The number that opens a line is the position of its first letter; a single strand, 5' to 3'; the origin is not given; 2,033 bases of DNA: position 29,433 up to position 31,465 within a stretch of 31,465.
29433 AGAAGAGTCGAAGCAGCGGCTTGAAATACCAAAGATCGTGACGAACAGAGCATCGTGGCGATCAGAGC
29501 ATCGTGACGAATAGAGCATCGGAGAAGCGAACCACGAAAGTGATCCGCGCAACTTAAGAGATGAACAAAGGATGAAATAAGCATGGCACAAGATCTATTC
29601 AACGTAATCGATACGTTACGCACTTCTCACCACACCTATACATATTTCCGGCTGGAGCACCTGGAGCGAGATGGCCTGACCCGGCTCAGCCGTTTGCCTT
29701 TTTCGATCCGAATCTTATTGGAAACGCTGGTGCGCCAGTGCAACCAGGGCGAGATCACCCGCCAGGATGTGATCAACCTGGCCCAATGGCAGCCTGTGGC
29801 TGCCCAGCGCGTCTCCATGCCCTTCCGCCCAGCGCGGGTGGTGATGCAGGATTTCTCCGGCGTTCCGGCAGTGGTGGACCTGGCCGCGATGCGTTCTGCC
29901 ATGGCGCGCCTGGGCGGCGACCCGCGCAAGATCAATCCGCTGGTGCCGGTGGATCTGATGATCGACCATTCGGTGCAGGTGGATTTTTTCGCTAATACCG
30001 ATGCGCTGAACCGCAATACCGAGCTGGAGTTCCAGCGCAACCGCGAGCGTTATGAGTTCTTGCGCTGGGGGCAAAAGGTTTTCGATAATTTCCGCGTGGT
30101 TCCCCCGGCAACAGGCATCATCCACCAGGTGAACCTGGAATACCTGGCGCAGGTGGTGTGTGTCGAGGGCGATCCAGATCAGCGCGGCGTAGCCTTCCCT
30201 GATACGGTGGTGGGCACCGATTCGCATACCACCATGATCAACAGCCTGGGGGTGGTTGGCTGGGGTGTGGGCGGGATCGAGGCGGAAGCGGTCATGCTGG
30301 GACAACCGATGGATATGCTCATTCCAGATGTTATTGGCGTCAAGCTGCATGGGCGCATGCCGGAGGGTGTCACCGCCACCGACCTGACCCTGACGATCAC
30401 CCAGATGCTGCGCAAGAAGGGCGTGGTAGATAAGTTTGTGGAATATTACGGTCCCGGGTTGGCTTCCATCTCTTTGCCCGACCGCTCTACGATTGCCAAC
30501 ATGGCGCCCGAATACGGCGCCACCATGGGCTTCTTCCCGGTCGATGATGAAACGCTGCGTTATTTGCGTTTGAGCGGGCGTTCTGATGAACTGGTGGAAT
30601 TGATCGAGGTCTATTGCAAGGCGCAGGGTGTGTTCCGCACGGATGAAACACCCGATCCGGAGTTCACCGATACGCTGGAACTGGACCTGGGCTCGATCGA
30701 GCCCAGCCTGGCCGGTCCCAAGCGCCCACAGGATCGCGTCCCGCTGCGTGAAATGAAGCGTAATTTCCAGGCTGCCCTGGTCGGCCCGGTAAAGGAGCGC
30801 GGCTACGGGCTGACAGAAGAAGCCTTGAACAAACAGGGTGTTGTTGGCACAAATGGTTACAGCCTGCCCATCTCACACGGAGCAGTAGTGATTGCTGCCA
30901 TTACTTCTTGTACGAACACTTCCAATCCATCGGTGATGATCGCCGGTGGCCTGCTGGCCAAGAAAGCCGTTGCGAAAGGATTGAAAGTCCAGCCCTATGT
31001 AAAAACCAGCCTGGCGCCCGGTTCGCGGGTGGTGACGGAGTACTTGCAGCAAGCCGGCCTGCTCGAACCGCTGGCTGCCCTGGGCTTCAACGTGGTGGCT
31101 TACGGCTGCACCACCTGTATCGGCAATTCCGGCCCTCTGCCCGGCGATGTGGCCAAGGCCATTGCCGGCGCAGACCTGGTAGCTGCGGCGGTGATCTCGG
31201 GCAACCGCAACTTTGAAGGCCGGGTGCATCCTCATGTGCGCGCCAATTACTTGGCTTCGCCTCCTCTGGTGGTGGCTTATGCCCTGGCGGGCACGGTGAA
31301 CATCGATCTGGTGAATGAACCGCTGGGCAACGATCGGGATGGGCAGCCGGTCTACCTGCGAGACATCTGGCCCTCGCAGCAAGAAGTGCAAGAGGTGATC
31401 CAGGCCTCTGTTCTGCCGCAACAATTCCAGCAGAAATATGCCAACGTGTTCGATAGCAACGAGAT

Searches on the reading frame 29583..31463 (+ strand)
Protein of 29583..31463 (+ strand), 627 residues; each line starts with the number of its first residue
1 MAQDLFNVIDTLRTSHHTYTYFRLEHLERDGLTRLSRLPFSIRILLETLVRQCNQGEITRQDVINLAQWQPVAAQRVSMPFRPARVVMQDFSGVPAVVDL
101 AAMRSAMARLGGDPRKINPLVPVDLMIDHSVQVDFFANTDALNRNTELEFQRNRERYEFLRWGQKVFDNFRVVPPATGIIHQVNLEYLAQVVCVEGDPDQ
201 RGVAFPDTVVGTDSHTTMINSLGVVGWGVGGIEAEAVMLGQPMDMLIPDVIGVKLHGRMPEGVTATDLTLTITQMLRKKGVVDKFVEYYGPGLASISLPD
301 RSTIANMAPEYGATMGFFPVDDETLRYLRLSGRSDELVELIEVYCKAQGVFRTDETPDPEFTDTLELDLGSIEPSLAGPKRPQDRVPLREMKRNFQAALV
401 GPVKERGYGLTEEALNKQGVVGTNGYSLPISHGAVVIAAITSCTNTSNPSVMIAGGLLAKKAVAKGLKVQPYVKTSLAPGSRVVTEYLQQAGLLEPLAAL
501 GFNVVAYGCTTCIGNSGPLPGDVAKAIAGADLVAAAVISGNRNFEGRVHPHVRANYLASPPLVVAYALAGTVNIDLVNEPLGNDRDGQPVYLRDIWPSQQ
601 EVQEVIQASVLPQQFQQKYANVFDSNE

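Call 12: search_protein_families(library=pfam, proteins=[window:29583-31463:+])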
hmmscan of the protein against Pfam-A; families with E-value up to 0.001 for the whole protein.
window:29583-31463:+ (627 aa): 1 family
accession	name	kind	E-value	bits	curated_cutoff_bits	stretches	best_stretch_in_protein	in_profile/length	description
PF00330.25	Aconitase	-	2.4e-169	564.6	28.7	1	76-570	13-463/463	Aconitase family (aconitate hydratase)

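Call 36: find_homologous_proteins(query=window:29583-31463:+, max_evalue=1e-100)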
Query window:29583-31463:+ (627 aa): 8000 proteins with E <= 1e-100 among 8000 candidates; the best 120 are listed.
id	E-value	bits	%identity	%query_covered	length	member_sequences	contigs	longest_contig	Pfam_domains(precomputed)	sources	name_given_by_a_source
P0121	0.0e+0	1111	78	100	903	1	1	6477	PF00694.26,PF00330.26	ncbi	-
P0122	0.0e+0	1111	78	100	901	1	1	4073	PF00694.26,PF00330.26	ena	-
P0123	0.0e+0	1108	77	100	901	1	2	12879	PF00694.26,PF00330.26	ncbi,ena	-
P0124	0.0e+0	1108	77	100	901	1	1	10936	PF00694.26,PF00330.26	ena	-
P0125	0.0e+0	1107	77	100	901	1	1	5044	PF00694.26,PF00330.26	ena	-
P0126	0.0e+0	1106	77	100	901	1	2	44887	PF00694.26,PF00330.26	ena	-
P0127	0.0e+0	1098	76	100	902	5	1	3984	PF00694.26,PF00330.26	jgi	jgi:aconitate hydratase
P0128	0.0e+0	1095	76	100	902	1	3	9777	PF00694.26,PF00330.26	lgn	-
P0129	0.0e+0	1095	76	100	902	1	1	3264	PF00694.26,PF00330.26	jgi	jgi:aconitate hydratase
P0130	0.0e+0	1093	76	100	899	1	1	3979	PF00694.26,PF00330.26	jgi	jgi:aconitate hydratase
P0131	0.0e+0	1092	77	100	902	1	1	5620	PF00694.26,PF00330.26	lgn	-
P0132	0.0e+0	1092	76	100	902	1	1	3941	PF00694.26,PF00330.26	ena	-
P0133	0.0e+0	1091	76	100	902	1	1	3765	PF00694.26,PF00330.26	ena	-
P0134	0.0e+0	1090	75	100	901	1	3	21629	PF00694.26,PF00330.26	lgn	-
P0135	0.0e+0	1089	76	100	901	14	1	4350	PF00694.26,PF00330.26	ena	-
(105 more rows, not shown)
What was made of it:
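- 29583..31465 (+): acnA (aconitate hydratase), 5' part. It runs off the end of the window. calls 12, 36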

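Call 37: find_encoding_contigs(protein=P0121, flank=3500, max_places=2)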
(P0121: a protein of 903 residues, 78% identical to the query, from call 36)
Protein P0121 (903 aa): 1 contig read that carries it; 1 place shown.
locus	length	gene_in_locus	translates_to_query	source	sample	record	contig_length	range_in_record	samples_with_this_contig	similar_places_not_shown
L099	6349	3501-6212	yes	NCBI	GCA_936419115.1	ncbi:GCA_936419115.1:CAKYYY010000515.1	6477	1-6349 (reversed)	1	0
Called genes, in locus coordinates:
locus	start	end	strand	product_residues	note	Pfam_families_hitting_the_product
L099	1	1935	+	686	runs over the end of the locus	?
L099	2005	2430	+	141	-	-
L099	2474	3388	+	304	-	PF00809:Pterin_bind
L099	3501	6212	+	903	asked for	PF00330:Aconitase, PF00694:Aconitase_C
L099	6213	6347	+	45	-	?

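Call 38: find_encoding_contigs(protein=P0123, flank=3500, max_places=2)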
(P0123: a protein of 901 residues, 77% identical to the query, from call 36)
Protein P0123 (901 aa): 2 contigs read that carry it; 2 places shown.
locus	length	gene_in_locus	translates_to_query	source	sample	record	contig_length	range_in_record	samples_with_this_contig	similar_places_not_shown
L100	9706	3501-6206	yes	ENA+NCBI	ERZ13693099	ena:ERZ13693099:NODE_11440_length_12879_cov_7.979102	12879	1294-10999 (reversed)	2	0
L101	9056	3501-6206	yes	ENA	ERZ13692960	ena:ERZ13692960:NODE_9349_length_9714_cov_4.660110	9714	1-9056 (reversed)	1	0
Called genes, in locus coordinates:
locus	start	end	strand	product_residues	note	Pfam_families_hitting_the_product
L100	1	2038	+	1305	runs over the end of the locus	?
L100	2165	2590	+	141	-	-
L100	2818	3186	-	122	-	-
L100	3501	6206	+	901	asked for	PF00330:Aconitase, PF00694:Aconitase_C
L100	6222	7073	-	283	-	-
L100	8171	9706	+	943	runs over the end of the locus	?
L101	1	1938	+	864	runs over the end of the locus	?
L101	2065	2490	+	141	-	-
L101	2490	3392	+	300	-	PF00809:Pterin_bind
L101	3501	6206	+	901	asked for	PF00330:Aconitase, PF00694:Aconitase_C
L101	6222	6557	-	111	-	-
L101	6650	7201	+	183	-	-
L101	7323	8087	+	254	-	PF01975:SurE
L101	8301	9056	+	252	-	?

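Call 39: find_encoding_contigs(protein=P0126, flank=3500, max_places=2)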
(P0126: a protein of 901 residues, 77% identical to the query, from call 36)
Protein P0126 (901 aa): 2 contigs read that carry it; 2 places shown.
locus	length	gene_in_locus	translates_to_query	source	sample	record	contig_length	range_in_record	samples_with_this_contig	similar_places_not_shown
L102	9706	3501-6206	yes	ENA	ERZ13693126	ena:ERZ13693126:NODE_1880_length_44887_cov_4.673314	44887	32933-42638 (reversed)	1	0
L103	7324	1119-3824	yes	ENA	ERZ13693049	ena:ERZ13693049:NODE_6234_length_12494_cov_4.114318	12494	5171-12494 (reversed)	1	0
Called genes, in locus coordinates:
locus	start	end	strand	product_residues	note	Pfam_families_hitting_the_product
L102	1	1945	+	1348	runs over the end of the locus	PF13620:CarboxypepD_reg, PF13715:CarbopepD_reg_2 (weak)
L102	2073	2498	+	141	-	-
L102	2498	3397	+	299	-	PF00809:Pterin_bind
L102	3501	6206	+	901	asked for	PF00330:Aconitase, PF00694:Aconitase_C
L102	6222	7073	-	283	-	-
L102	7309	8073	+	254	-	PF01975:SurE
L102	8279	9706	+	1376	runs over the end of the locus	PF23381:Beta-prop_IFT122_1st (faint), PF23414:Beta-prop_EML_2 (faint), PF24814:WD40_Prp19 (faint), PF24817:WD40_WDHD1_1st (faint), PF25168:Beta-prop_WDR36-Utp21_2nd (weak), PF25173:Beta-prop_WDR3_1st (faint), PF25174:Beta-prop_THOC3, PF25175:Beta-prop_WDR5, +1 more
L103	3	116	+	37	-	?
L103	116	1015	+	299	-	PF00809:Pterin_bind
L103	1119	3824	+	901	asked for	PF00330:Aconitase, PF00694:Aconitase_C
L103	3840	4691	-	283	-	-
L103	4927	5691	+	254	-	PF01975:SurE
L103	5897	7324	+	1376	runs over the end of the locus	PF23381:Beta-prop_IFT122_1st (faint), PF23414:Beta-prop_EML_2 (faint), PF24814:WD40_Prp19 (faint), PF24817:WD40_WDHD1_1st (faint), PF25168:Beta-prop_WDR36-Utp21_2nd (weak), PF25173:Beta-prop_WDR3_1st (faint), PF25174:Beta-prop_THOC3, PF25175:Beta-prop_WDR5, +1 more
